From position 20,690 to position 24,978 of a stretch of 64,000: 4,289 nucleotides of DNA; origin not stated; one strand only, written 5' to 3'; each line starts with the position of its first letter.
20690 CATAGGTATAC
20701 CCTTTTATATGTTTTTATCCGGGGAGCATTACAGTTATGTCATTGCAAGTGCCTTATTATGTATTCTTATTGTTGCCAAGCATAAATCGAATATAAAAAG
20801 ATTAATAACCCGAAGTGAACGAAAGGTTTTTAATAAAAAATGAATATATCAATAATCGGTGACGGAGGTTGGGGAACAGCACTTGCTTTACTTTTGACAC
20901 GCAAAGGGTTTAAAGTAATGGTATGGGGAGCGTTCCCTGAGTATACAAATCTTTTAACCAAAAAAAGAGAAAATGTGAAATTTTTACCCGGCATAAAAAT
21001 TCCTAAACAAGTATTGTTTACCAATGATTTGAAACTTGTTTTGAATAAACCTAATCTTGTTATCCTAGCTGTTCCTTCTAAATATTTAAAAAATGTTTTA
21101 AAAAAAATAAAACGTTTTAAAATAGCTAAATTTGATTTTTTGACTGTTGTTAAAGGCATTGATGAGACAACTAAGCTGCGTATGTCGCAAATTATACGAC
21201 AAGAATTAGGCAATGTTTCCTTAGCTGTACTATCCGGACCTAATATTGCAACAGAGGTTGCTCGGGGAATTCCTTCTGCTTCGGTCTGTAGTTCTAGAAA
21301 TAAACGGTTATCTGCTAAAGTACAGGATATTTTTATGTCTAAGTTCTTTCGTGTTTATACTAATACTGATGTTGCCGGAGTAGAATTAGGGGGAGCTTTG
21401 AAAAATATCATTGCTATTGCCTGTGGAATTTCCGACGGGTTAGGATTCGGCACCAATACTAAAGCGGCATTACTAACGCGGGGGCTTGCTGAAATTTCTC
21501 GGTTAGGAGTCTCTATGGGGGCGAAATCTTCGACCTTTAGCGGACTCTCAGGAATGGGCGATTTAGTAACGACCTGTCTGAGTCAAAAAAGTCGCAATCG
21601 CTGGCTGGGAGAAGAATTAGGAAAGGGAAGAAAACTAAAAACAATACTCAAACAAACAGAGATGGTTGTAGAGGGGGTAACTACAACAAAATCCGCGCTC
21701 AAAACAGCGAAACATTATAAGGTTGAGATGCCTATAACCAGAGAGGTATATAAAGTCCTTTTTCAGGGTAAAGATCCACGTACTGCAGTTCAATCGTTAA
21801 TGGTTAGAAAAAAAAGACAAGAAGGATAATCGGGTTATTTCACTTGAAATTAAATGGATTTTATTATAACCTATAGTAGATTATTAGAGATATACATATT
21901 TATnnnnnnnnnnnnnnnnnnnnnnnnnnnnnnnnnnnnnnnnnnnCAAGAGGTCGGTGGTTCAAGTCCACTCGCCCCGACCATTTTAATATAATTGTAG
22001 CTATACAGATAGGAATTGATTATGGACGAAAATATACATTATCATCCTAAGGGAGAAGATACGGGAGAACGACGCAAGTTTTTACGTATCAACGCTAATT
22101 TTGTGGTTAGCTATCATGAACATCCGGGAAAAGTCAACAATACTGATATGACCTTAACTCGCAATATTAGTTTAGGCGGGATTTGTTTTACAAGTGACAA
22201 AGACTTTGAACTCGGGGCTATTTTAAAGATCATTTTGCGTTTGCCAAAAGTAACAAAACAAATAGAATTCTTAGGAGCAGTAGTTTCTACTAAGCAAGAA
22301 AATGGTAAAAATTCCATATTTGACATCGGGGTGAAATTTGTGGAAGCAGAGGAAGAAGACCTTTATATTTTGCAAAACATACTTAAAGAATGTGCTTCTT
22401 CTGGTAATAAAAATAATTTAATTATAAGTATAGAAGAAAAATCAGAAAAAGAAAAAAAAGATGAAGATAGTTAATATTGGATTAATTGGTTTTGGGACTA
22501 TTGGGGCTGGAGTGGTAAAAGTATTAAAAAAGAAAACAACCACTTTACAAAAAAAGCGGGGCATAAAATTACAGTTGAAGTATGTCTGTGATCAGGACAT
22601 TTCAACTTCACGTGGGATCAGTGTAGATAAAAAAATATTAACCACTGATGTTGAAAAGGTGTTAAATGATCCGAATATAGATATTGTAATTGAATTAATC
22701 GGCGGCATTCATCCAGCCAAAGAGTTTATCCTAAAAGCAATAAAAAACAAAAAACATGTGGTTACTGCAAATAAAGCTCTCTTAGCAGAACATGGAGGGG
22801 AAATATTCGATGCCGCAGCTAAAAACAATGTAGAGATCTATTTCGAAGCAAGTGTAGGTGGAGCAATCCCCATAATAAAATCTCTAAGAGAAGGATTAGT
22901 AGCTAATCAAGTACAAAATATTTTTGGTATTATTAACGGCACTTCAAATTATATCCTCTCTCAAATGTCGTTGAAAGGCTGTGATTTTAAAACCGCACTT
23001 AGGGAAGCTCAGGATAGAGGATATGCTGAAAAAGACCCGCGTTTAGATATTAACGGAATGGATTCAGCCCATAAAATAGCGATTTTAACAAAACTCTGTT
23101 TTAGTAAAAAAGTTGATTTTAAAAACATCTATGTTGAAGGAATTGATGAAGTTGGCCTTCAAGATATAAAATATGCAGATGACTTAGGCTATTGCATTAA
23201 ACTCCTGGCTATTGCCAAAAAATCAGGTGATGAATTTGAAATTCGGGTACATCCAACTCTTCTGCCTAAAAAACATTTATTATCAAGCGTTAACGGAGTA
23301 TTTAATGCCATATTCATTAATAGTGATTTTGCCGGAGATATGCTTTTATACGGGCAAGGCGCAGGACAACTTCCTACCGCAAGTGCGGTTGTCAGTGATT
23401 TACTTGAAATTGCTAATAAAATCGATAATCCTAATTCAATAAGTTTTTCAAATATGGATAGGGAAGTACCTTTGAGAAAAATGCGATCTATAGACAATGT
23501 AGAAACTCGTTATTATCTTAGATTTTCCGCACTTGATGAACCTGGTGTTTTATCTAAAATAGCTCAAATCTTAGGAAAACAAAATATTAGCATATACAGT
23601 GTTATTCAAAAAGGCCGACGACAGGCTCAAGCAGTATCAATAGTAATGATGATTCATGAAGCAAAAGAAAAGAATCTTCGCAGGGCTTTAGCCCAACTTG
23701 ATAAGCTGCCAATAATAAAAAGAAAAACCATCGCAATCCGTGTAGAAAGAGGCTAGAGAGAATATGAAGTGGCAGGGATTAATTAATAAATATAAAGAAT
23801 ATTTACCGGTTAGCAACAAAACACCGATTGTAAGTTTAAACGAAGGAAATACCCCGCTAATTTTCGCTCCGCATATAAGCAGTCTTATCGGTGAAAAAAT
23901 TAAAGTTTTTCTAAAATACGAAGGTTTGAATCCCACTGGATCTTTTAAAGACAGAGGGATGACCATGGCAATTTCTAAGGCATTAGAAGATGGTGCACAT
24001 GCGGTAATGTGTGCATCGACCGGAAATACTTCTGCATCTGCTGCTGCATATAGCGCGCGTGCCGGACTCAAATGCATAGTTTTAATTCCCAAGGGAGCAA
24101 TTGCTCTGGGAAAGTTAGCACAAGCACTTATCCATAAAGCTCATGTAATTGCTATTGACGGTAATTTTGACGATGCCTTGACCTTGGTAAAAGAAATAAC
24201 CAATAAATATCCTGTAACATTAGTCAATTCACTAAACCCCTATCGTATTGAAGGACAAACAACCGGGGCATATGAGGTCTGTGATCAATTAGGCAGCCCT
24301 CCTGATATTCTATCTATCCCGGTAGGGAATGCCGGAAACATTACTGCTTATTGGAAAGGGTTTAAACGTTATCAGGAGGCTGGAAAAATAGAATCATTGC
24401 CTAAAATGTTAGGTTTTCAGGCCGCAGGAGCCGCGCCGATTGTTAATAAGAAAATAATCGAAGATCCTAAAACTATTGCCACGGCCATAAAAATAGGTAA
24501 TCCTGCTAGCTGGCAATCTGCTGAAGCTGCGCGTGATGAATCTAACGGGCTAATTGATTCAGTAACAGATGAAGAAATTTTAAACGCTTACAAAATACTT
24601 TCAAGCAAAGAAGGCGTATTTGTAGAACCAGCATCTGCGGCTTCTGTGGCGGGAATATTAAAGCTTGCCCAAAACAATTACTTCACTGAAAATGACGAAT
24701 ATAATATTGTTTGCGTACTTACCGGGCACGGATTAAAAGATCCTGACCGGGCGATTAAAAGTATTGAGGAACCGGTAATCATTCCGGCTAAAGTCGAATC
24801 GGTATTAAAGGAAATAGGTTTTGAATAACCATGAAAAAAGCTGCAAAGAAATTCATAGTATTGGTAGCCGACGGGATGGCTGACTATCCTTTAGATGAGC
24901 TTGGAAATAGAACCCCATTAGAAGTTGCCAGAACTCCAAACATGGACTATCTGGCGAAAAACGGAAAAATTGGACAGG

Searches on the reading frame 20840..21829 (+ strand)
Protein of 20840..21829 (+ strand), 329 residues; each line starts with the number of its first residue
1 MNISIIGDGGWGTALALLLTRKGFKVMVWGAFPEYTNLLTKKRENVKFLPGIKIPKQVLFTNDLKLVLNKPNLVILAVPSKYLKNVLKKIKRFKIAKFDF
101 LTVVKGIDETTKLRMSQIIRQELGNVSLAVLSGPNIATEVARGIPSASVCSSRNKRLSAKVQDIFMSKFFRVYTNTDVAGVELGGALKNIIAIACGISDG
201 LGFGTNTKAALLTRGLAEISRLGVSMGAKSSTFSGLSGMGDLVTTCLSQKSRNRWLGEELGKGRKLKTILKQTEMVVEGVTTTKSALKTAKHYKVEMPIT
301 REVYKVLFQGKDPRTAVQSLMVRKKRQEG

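Call 53: search_protein_families(library=pfam, proteins=[window:20840-21829:+], max_evalue=0.00001)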
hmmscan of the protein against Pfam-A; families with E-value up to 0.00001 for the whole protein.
window:20840-21829:+ (329 aa): 3 families
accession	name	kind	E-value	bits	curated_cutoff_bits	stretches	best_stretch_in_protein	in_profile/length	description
PF07479.19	NAD_Gly3P_dh_C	-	1.1e-59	201.1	25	1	177-318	1-142/142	NAD-dependent glycerol-3-phosphate dehydrogenase C-terminus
PF01210.29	NAD_Gly3P_dh_N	-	1.9e-44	151.8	23.1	1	3-156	2-156/158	NAD-dependent glycerol-3-phosphate dehydrogenase N-terminus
PF20618.3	GPD_NAD_C_bact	-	4.9e-21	75.5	27.6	1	237-303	1-66/66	Bacterial GPD, NAD-dependent C-terminal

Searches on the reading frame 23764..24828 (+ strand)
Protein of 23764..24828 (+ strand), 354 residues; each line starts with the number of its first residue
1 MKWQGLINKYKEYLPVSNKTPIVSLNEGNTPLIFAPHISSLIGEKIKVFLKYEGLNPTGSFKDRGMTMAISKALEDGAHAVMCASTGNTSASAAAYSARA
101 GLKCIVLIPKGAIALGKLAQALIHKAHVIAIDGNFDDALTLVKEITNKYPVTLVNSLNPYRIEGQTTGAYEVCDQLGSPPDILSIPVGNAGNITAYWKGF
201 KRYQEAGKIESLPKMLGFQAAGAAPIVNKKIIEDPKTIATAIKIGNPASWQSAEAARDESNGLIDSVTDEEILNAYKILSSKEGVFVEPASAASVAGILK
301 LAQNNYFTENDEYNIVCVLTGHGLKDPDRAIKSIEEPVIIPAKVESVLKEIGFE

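Call 53: search_protein_families(library=pfam, proteins=[window:23764-24828:+], max_evalue=0.00001)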
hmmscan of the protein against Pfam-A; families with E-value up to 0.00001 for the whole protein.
window:23764-24828:+ (354 aa): 1 family
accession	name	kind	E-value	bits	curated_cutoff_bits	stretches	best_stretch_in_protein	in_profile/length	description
PF00291.31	PALP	-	2.6e-71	240.8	35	1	23-321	1-295/295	Pyridoxal-phosphate dependent enzyme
